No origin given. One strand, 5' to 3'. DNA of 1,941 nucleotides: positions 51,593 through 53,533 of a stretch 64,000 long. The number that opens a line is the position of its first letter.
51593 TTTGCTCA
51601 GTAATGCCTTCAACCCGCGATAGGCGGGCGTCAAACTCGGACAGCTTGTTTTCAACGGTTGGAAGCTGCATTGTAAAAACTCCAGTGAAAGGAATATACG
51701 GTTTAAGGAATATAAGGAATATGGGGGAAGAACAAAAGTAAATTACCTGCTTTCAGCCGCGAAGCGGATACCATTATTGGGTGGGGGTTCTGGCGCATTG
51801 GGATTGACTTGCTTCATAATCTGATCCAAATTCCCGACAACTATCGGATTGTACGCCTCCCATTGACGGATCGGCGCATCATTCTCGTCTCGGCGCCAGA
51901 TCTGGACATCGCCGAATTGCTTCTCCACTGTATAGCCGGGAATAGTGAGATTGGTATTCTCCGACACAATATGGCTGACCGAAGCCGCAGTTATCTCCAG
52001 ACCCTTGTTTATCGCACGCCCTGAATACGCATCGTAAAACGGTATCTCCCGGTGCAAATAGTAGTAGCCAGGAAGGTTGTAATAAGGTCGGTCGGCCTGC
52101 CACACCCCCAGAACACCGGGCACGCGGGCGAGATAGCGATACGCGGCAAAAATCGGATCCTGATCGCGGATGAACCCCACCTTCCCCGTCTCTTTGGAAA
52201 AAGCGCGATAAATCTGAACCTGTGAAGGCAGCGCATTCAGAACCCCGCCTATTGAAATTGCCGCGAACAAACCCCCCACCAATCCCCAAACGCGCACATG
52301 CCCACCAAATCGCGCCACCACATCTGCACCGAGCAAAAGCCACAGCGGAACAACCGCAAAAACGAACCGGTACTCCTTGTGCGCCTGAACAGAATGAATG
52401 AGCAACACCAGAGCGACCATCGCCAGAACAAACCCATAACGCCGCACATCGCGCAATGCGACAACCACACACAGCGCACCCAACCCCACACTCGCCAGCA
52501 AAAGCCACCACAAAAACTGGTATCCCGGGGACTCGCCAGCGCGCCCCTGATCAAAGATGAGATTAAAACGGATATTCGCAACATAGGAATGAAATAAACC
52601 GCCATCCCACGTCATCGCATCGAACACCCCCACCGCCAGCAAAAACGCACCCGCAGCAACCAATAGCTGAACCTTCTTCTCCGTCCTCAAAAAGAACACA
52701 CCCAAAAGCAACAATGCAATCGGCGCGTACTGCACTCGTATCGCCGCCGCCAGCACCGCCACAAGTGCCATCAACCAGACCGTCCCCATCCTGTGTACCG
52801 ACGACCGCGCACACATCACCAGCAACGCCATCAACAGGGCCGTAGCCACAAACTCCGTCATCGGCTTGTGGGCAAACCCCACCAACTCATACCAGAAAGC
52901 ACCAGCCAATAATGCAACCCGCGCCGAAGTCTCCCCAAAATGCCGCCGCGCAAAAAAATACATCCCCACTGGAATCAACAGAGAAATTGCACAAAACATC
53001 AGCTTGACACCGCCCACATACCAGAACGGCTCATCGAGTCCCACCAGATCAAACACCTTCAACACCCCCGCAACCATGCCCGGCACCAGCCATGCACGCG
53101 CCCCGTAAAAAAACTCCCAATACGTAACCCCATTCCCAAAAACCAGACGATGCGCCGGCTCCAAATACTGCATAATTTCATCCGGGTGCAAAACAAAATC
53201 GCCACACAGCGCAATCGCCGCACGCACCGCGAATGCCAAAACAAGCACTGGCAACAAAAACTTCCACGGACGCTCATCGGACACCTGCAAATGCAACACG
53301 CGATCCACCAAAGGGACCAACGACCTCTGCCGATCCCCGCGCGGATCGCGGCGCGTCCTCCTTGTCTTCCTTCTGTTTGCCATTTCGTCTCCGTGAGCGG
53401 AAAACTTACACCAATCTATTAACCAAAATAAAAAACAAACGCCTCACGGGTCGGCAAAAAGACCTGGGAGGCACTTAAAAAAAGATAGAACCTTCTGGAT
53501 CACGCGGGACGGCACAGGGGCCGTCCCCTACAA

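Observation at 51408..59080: Rpn (YhgA-like) nuclease-associated mosaic of segmental duplications; one leader cassette is fused to two unrelated GT-C glycosyltransferase genes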

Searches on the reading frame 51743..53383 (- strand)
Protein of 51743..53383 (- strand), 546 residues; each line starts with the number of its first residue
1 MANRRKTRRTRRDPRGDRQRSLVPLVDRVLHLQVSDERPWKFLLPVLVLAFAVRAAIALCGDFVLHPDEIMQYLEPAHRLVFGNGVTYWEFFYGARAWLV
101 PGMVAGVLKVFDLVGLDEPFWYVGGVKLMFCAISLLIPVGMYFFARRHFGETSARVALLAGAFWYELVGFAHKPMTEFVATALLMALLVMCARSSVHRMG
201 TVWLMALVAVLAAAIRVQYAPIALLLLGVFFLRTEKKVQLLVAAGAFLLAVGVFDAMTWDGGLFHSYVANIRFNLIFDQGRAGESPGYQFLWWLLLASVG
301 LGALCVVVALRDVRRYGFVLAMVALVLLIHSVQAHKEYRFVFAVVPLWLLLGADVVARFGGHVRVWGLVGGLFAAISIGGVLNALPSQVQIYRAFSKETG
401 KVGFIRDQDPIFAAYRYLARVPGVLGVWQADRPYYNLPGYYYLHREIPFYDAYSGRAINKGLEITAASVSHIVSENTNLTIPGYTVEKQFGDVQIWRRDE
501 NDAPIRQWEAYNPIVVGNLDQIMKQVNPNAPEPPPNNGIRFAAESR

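Call 7: search_protein_families(library=pfam, proteins=[window:51743-53383:-], max_evalue=0.01)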
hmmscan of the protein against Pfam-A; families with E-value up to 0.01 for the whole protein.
window:51743-53383:- (546 aa): 1 family
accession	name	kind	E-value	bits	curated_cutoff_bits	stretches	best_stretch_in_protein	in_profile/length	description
PF03901.23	Glyco_transf_22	-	4.9e-33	115.4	23.8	1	47-363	3-335/414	Alg9-like mannosyltransferase family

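Call 10: search_protein_families(library=ncbifam, proteins=[window:51743-53383:-], max_evalue=1)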
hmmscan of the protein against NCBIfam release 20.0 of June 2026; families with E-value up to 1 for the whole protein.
window:51743-53383:- (546 aa): 2 families
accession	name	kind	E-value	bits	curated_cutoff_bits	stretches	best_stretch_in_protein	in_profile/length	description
NF053749.1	LplB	equivalog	0.2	11.8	65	1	55-75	23-43/86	lipoate-protein ligase small subunit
TIGR01654.1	bact_immun_7tm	subfamily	0.83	8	189.35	0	288-344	622-678/681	bacteriocin-associated integral membrane protein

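Call 11: find_encoding_contigs(protein=window:51743-53383:-, flank=10000, max_places=6)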
Protein window:51743-53383:- (546 aa): no gene with exactly this product is on record in the collection.

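Call 20: find_homologous_proteins(query=window:51743-53383:-, max_evalue=0.001)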
Query window:51743-53383:- (546 aa): 1122 proteins with E <= 0.001 among 8000 candidates; the best 120 are listed.
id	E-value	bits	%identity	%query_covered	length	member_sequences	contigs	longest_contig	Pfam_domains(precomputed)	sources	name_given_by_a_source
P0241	0.0e+0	1241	100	100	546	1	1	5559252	PF03901.24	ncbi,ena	-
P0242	0.0e+0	1104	87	97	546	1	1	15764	PF03901.24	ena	-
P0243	0.0e+0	1099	88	100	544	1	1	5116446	PF03901.24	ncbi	-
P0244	0.0e+0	1083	86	98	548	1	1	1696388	PF03901.24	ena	-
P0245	0.0e+0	1080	87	98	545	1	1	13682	PF03901.24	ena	-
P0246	0.0e+0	1076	86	97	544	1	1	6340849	PF03901.24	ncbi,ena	-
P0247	0.0e+0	1072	85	97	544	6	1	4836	PF03901.24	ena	-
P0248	0.0e+0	1072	85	97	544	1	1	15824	PF03901.24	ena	-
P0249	0.0e+0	1070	85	99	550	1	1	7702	PF03901.24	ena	-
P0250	0.0e+0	1070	85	97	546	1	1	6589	PF03901.24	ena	-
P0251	0.0e+0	1070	85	98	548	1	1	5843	PF03901.24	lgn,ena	-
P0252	0.0e+0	1067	85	97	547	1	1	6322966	PF03901.24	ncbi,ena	-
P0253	0.0e+0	1067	85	96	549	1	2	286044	PF03901.24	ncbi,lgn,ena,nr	ncbi:MAG: hypothetical protein OXH16_01410 [Gemmatimonadetes bacterium]|nr:hypothetical protein [Gem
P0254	0.0e+0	1067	85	96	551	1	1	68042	PF03901.24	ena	-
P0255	0.0e+0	1066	86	95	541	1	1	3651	PF03901.24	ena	-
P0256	0.0e+0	1066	85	97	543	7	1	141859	PF03901.24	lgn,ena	-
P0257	0.0e+0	1066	86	97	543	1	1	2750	PF03901.24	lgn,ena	-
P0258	0.0e+0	1063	84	98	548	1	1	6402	PF03901.24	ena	-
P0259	0.0e+0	1060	85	96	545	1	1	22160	PF03901.24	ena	-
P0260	0.0e+0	1056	85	95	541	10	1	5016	PF03901.24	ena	-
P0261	0.0e+0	1056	86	97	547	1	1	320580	PF03901.24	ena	-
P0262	0.0e+0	1054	85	96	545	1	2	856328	PF03901.24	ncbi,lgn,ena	-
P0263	0.0e+0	1054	84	98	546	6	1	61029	PF03901.24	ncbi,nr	ncbi:MAG: hypothetical protein F4Y79_17370 [Gemmatimonadetes bacterium]|nr:hypothetical protein [Gem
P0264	0.0e+0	1053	85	96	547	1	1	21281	PF03901.24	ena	-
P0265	0.0e+0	1052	85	99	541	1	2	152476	PF03901.24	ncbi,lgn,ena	-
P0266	0.0e+0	1044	83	98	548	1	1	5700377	PF03901.24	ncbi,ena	-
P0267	0.0e+0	1043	84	97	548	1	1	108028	PF03901.24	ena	-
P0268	0.0e+0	1043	86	95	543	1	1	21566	PF03901.24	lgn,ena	-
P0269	0.0e+0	1043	83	98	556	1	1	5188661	PF03901.24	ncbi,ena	-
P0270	0.0e+0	1041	84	96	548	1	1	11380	PF03901.24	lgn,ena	-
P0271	0.0e+0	1038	83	100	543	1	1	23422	PF03901.24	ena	-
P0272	0.0e+0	1038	83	98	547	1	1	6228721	PF03901.24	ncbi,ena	-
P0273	0.0e+0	1037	84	95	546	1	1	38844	PF03901.24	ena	-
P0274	0.0e+0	1037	85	98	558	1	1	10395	PF03901.24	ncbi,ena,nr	ncbi:MAG: hypothetical protein OXG87_06625 [Gemmatimonadetes bacterium]|nr:hypothetical protein [Gem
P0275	0.0e+0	1037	82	97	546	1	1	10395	PF03901.24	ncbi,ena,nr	ncbi:MAG: hypothetical protein OXG87_06600 [Gemmatimonadetes bacterium]|nr:hypothetical protein [Gem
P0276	0.0e+0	1035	83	96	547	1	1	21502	PF03901.24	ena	-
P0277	0.0e+0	1034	85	96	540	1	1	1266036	PF03901.24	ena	-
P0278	0.0e+0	1034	82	98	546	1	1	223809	PF03901.24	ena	-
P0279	0.0e+0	1034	84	95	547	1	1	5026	PF03901.24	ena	-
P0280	0.0e+0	1031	84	96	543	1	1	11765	PF03901.24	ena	-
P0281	0.0e+0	1030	85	97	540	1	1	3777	PF03901.24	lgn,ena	-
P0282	0.0e+0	1027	84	97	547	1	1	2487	PF03901.24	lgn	-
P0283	0.0e+0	1024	84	95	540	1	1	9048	PF03901.24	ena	-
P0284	0.0e+0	1022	85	96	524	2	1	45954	PF03901.24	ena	-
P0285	0.0e+0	1020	83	95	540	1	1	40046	PF03901.24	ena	-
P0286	0.0e+0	1019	85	96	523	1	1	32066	PF03901.24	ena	-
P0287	0.0e+0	1018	82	96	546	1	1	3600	PF03901.24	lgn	-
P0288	0.0e+0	1018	81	95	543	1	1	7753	PF03901.24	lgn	-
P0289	0.0e+0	1012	82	97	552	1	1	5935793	PF03901.24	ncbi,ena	-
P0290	0.0e+0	1012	80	100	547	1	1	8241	PF03901.24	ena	-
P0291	0.0e+0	1011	80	100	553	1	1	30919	PF03901.24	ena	-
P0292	3.7e-298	1008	84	96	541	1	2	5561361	PF03901.24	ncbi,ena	-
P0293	6.5e-298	1007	83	95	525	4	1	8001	PF03901.24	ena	-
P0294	1.1e-297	1007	81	97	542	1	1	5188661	PF03901.24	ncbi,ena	-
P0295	2.0e-297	1006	83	96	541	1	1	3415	PF03901.24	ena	-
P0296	2.4e-297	1005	83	95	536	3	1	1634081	PF03901.24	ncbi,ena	-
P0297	2.9e-297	1005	82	95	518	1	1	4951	PF03901.24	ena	-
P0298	3.0e-297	1005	84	96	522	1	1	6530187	PF03901.24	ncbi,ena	-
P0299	5.0e-297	1004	84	95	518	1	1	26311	PF03901.24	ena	-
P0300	5.0e-297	1004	81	97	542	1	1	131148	PF03901.24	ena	-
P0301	9.3e-297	1004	85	95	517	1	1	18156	PF03901.24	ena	-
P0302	1.9e-296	1002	82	96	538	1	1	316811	PF03901.24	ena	-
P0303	2.2e-296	1002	82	96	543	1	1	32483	PF03901.24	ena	-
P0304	2.8e-296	1002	81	97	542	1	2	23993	PF03901.24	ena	-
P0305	1.4e-295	1000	81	95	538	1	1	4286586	PF03901.24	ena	-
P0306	6.7e-295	997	83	95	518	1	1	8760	PF03901.24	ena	-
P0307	2.2e-294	996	80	100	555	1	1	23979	PF03901.24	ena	-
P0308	2.1e-293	992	82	96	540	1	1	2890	PF03901.24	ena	-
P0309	1.7e-292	989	84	90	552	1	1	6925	PF03901.24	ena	-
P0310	6.3e-292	988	81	96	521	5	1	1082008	PF03901.24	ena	-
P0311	1.8e-290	983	82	96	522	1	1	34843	PF03901.24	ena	-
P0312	1.4e-289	980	80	96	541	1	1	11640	PF03901.24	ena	-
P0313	2.6e-289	979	82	95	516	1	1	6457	PF03901.24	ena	-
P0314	4.3e-289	978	80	96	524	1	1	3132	PF03901.24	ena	-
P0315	1.3e-288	977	79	100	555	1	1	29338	PF03901.24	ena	-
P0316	1.5e-288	976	79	98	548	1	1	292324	PF03901.24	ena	-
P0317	8.2e-286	967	81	96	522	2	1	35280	PF03901.24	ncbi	-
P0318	2.5e-285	966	79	97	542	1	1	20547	PF03901.24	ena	-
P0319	2.0e-284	963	79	93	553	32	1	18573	PF03901.24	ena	-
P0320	3.3e-284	962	79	96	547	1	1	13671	PF03901.24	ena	-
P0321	6.2e-283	958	78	97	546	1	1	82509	PF03901.24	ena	-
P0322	1.3e-280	950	79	95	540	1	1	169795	PF03901.24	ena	-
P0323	2.6e-279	946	79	95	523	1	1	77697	PF03901.24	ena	-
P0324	2.9e-276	936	76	96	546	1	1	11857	PF03901.24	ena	-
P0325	1.1e-272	924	88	84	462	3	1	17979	PF03901.24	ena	-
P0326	8.5e-268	908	73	98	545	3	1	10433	PF03901.24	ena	-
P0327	3.8e-262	889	72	100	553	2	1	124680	PF03901.24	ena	-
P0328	8.8e-261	885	74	95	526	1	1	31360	PF03901.24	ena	-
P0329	1.5e-257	874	71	96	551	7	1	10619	PF03901.24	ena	-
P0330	2.4e-248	844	80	86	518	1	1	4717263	PF03901.24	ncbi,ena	-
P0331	1.1e-246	838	84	79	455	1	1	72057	PF03901.24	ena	-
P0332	1.9e-245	834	69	98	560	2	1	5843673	PF03901.24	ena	-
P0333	2.0e-244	831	68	96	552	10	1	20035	PF03901.24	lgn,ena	-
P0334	2.5e-241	821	71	92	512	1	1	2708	PF03901.24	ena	-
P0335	4.4e-240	816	82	79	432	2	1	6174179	PF03901.24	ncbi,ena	-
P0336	3.1e-236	804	83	78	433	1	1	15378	PF03901.24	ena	-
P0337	7.6e-234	796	82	79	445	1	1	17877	PF03901.24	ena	-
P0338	1.3e-232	792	64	97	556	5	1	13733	PF03901.24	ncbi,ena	-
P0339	6.4e-231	786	62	100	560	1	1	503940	PF03901.24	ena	-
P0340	2.5e-230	784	63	98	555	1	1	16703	PF03901.24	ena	-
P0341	4.0e-230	784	64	100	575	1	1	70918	PF03901.24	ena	-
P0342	4.9e-230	783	64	95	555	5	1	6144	PF03901.24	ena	-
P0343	9.9e-230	782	63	98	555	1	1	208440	PF03901.24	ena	-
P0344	1.1e-229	782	65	93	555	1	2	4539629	PF03901.24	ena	-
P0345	1.8e-229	781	65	100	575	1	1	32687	PF03901.24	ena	-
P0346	1.3e-228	779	64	99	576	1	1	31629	PF03901.24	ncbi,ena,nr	ncbi:MAG: hypothetical protein OXN90_14525 [Gemmatimonadota bacterium]|nr:hypothetical protein [Gemm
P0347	1.7e-228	778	65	95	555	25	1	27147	PF03901.24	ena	-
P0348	2.1e-228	778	65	99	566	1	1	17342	PF03901.24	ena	-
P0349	2.2e-228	778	64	99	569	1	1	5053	PF03901.24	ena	-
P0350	3.0e-228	777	64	100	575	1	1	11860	PF03901.24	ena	-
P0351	3.0e-228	777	63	100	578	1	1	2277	PF03901.24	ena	-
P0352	3.3e-228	777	63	99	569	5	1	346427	PF03901.24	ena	-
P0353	3.3e-228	777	62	100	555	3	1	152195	PF03901.24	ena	-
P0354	4.4e-228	777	64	99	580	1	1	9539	PF03901.24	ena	-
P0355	5.0e-228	777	63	100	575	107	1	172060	PF03901.24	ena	-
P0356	7.3e-228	776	64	99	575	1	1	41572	PF03901.24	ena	-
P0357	8.4e-228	776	64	100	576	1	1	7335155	PF03901.24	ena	-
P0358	9.4e-228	776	63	99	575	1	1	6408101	PF03901.24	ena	-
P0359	1.2e-227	775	64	95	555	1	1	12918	PF03901.24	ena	-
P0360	1.5e-227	775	62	98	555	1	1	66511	PF03901.24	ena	-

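Call 23: find_encoding_contigs(protein=P0243, flank=10000, max_places=3)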
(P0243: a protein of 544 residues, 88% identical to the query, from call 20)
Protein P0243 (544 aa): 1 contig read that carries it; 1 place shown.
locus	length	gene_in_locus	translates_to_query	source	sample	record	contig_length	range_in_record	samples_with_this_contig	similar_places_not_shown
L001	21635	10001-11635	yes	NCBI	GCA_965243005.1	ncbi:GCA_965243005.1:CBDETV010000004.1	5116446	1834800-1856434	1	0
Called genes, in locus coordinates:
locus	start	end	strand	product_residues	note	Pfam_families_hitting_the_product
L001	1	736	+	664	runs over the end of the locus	PF03030:H_PPase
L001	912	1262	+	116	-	PF01250:Ribosomal_S6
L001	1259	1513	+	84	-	PF01084:Ribosomal_S18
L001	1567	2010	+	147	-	PF01281:Ribosomal_L9_N, PF03948:Ribosomal_L9_C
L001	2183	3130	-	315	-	PF03781:FGE-sulfatase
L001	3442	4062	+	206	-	PF02577:BFN_dom, PF02151:UVR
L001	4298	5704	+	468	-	PF00072:Response_reg, PF00004:AAA (faint), PF00158:Sigma54_activat, PF14532:Sigma54_activ_2, PF07728:AAA_5 (weak), PF25601:AAA_lid_14, PF02954:HTH_8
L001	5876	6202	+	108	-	-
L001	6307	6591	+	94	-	PF10779:XhlA (weak)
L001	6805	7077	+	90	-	-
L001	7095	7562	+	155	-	-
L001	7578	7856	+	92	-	PF02604:PhdYeFM_antitox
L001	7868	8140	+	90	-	-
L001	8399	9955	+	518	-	-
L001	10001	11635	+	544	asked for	PF03901:Glyco_transf_22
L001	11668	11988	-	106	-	-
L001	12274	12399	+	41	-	-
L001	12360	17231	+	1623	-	PF00963:Cohesin, PF13860:FlgD_ig, PF18962:Por_Secre_tail (weak)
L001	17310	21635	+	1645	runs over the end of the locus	-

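Call 24: find_encoding_contigs(protein=P0277, flank=10000, max_places=3)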
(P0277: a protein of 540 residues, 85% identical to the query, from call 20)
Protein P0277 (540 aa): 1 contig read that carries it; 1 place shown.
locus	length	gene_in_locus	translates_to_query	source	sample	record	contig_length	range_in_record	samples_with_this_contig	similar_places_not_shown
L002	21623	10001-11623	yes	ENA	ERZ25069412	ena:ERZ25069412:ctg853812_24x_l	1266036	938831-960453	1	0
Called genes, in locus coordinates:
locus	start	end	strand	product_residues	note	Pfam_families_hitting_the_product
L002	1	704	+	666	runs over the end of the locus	PF03030:H_PPase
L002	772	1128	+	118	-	PF01250:Ribosomal_S6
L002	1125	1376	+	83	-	PF01084:Ribosomal_S18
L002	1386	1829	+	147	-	PF01281:Ribosomal_L9_N, PF03948:Ribosomal_L9_C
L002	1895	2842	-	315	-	PF03781:FGE-sulfatase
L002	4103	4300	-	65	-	-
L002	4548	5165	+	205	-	PF02577:BFN_dom, PF02151:UVR (weak)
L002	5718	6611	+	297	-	-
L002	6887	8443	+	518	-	-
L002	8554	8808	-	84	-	-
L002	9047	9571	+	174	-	-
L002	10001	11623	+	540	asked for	PF03901:Glyco_transf_22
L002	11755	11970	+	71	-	PF10779:XhlA (weak)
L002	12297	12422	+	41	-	-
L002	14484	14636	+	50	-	-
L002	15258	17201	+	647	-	PF00963:Cohesin, PF13860:FlgD_ig, PF18962:Por_Secre_tail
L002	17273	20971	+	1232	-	-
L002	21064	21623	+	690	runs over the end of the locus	PF13860:FlgD_ig, PF18962:Por_Secre_tail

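Call 34: search_protein_families(library=pfam, proteins=[L001:7868-8140:+, L001:6805-7077:+, L001:7095-7562:+], max_evalue=0.1)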
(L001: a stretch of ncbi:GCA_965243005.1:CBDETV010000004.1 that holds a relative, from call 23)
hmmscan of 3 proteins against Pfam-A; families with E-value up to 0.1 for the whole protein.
L001:7868-8140:+ (90 aa): 18 families
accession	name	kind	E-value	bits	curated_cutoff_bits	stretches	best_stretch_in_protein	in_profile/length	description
PF23991.1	DUF7310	-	0.0016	19.3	40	1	35-71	34-70/83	Coiled-coil region of unknown function (DUF7310)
PF11559.13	ADIP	-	0.002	18.7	34.3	1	22-81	48-109/151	Afadin- and alpha -actinin-Binding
PF09763.15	Sec3_CC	-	0.0044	17.3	27.1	1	27-72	31-76/133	Exocyst complex component Sec3, coiled-coil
PF11932.13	DUF3450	-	0.0057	16.4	32.6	1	19-82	18-81/241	Protein of unknown function (DUF3450)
PF12072.13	RNase_Y_N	-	0.0058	16.5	32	1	23-82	74-133/201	RNase Y N-terminal region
PF16326.10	ABC_tran_CTD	-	0.0072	17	32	1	39-80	9-52/69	ABC transporter C-terminal domain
PF17111.11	PigL_N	-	0.0091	15.8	27.2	1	10-72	129-192/209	Pigment biosynthesis cluster protein PigL N-terminal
PF07195.17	FliD_C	-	0.012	15.4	25.4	1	16-65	186-235/236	Flagellar hook-associated protein 2 C-terminus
PF01920.25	Prefoldin_2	-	0.013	15.9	27.6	0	33-60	71-98/106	Prefoldin subunit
PF07889.17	DUF1664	-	0.015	15.7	34.6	1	22-68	78-124/124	Protein of unknown function (DUF1664)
PF05377.16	FlaC_arch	-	0.022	15.6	27.8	0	46-82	1-37/55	Flagella accessory protein C (FlaC)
PF02646.22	RmuC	-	0.026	14.1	26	1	23-76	8-61/291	RmuC family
PF05667.16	CCDC22_CC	-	0.03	13.9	39.2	1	22-81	196-255/477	CCDC22 protein coiled-coil region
PF03938.19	OmpH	-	0.037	14.7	32.4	1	22-72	17-66/141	Outer membrane protein (OmpH-like)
PF17300.7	FIN1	-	0.061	13.4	25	1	22-67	197-242/242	Filaments in between nuclei protein-1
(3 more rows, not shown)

L001:6805-7077:+ (90 aa): 12 families
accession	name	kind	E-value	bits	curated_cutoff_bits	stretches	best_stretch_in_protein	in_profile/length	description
PF09763.15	Sec3_CC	-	0.0018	18.6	27.1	1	27-72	31-76/133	Exocyst complex component Sec3, coiled-coil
PF11559.13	ADIP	-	0.0086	16.6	34.3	1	24-80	52-108/151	Afadin- and alpha -actinin-Binding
PF07195.17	FliD_C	-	0.015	15.1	25.4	1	13-65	182-235/236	Flagellar hook-associated protein 2 C-terminus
PF23991.1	DUF7310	-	0.016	16.1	40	1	36-75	21-60/83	Coiled-coil region of unknown function (DUF7310)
PF17111.11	PigL_N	-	0.022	14.6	27.2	1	10-72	129-192/209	Pigment biosynthesis cluster protein PigL N-terminal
PF12072.13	RNase_Y_N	-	0.026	14.4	32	1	23-82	74-133/201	RNase Y N-terminal region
PF16326.10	ABC_tran_CTD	-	0.038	14.7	32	0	40-77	10-49/69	ABC transporter C-terminal domain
PF01920.25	Prefoldin_2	-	0.044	14.2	27.6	0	35-72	59-96/106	Prefoldin subunit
PF05667.16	CCDC22_CC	-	0.06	12.9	39.2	1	22-81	196-255/477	CCDC22 protein coiled-coil region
PF07889.17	DUF1664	-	0.064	13.7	34.6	1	21-68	77-124/124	Protein of unknown function (DUF1664)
PF05377.16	FlaC_arch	-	0.072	13.9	27.8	0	47-82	2-37/55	Flagella accessory protein C (FlaC)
PF02646.22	RmuC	-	0.099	12.2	26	0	23-76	8-61/291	RmuC family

L001:7095-7562:+ (155 aa): 21 families
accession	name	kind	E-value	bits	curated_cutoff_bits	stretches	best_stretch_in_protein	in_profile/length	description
PF00261.25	Tropomyosin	-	0.00055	19.9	38.6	1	45-97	22-74/242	Tropomyosin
PF09762.14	CCDC93_CC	-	0.0013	18.3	30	1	28-120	184-276/429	CCDC93 coiled-coil domain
PF10368.14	YkyA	-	0.0056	16.9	28.8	1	6-126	3-117/186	Putative cell-wall binding lipoprotein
PF12795.12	MscS_porin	-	0.0079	16.2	34.4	1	45-98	80-133/238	Mechanosensitive ion channel porin domain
PF23991.1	DUF7310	-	0.01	16.7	40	1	32-96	3-69/83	Coiled-coil region of unknown function (DUF7310)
PF04356.17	DUF489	-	0.018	15.5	26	1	4-104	25-122/192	Protein of unknown function (DUF489)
PF10046.14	BLOC1_2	-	0.026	15.3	33.4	1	50-92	51-93/96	Biogenesis of lysosome-related organelles complex-1 subunit 2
PF02601.20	Exonuc_VII_L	-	0.026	14.5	35.9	1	10-96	146-223/315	Exonuclease VII, large subunit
PF01763.21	Herpes_UL6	-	0.03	13.3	27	1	15-112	336-432/562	Herpesvirus UL6 like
PF08614.16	ATG16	-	0.038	14.6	33.7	1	43-99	109-165/200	Autophagy protein 16 (ATG16)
PF06825.17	HSBP1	-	0.04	14.2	28.6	0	96-130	2-36/51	Heat shock factor binding protein 1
PF12329.13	TMF_DNA_bd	-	0.046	14.2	35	1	39-82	29-72/74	TATA element modulatory factor 1 DNA binding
PF14712.11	Snapin_Pallidin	-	0.048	14.6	29.6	1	76-104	11-39/89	Snapin/Pallidin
PF25443.1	ANG-1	-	0.049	14.3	28.5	1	46-105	10-66/105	ANG-1-like domain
PF01519.22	DUF16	-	0.056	14.4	40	0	46-126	23-102/104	Protein of unknown function DUF16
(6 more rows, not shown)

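Call 50: find_encoding_contigs(protein=P0246, flank=10000, max_places=2)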
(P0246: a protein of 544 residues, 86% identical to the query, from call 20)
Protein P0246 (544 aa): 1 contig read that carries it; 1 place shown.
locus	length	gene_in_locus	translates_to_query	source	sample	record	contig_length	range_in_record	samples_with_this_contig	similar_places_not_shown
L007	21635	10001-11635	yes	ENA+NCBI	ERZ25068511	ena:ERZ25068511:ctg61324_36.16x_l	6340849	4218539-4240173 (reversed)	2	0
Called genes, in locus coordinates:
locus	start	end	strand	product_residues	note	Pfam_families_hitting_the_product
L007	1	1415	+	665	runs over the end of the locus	PF03030:H_PPase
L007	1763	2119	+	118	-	PF01250:Ribosomal_S6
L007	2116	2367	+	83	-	PF01084:Ribosomal_S18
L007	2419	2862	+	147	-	PF01281:Ribosomal_L9_N, PF03948:Ribosomal_L9_C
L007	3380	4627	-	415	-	PF03781:FGE-sulfatase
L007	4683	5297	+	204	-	PF02577:BFN_dom, PF02151:UVR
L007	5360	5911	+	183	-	PF05685:Uma2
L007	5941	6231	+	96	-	-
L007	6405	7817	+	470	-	PF00072:Response_reg, PF00158:Sigma54_activat, PF14532:Sigma54_activ_2, PF07728:AAA_5 (weak), PF25601:AAA_lid_14, PF02954:HTH_8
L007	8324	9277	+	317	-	-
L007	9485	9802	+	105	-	PF10805:DUF2730 (weak), PF02601:Exonuc_VII_L (weak), PF23991:DUF7310 (faint)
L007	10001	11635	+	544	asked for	PF03901:Glyco_transf_22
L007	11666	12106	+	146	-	PF00892:EamA (weak)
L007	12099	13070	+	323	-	PF01073:3Beta_HSD, PF01370:Epimerase, PF04321:RmlD_sub_bind, PF07993:NAD_binding_4 (faint), PF16363:GDP_Man_Dehyd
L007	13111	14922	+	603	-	-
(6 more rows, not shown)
